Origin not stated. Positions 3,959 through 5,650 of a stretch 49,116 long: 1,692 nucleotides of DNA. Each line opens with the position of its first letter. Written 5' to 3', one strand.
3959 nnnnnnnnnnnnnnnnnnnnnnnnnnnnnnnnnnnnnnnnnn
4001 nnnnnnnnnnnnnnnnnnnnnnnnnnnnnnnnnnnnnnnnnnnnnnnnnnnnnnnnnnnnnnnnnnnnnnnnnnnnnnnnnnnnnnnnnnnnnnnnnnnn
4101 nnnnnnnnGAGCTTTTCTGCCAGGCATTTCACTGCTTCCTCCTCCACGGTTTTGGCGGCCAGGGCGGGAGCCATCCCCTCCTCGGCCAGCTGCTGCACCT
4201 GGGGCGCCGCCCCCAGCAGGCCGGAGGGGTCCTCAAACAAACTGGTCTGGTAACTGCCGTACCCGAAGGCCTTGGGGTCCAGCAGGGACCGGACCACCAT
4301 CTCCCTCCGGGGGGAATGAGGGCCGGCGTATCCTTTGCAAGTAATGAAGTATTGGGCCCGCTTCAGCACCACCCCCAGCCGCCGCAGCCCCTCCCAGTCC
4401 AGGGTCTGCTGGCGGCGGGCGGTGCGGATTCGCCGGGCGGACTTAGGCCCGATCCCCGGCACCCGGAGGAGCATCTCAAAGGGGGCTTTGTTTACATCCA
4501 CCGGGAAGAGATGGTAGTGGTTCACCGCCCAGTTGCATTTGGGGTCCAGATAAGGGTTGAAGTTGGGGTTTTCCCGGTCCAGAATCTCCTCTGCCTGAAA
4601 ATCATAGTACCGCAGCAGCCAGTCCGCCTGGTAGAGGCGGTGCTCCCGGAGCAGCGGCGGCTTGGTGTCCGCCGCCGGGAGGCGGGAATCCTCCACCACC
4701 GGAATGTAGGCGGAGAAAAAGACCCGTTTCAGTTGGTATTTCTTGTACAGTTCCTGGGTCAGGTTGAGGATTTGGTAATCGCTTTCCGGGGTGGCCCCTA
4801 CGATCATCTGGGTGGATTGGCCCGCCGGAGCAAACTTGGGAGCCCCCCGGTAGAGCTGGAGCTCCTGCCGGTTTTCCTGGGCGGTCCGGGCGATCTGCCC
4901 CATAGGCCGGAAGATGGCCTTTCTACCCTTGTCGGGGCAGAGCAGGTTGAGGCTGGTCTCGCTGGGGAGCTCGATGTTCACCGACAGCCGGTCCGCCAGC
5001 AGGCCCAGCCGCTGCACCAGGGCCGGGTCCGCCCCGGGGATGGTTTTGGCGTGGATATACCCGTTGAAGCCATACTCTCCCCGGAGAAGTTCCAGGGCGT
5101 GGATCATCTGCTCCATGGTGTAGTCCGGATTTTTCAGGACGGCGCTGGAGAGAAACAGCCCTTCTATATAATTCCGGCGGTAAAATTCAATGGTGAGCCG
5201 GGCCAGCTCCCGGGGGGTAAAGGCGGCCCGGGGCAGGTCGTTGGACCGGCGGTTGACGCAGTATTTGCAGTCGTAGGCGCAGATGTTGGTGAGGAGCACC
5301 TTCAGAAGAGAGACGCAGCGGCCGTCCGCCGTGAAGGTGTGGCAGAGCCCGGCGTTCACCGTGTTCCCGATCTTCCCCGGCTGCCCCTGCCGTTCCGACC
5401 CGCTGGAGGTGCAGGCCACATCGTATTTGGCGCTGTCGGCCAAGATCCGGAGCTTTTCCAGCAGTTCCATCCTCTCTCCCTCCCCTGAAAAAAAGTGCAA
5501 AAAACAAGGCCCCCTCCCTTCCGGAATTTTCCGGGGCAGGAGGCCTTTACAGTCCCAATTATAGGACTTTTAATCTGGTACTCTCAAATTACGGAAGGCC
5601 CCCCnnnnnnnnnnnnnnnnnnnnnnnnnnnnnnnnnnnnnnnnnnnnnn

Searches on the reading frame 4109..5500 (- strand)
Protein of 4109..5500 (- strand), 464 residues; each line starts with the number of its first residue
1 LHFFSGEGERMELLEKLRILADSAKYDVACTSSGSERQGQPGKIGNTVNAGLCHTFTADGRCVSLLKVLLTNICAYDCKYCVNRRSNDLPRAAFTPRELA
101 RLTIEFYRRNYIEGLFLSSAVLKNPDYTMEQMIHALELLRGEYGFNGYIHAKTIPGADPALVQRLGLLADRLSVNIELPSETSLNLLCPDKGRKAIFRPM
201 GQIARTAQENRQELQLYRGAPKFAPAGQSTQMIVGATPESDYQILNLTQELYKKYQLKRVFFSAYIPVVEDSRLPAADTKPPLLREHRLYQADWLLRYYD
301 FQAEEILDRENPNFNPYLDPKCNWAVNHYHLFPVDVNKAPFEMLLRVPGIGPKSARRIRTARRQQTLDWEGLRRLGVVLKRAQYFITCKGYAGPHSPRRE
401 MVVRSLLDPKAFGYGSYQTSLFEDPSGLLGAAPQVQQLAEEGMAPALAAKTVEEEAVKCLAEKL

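Call 77: search_protein_families(library=pfam, proteins=[window:4109-5500:-], max_evalue=0.00001)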
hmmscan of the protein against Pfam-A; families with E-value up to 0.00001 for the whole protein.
window:4109-5500:- (464 aa): 1 family
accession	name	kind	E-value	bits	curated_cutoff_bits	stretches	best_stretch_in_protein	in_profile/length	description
PF04055.27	Radical_SAM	-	2.9e-06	28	29.5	1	69-187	2-120/166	Radical SAM superfamily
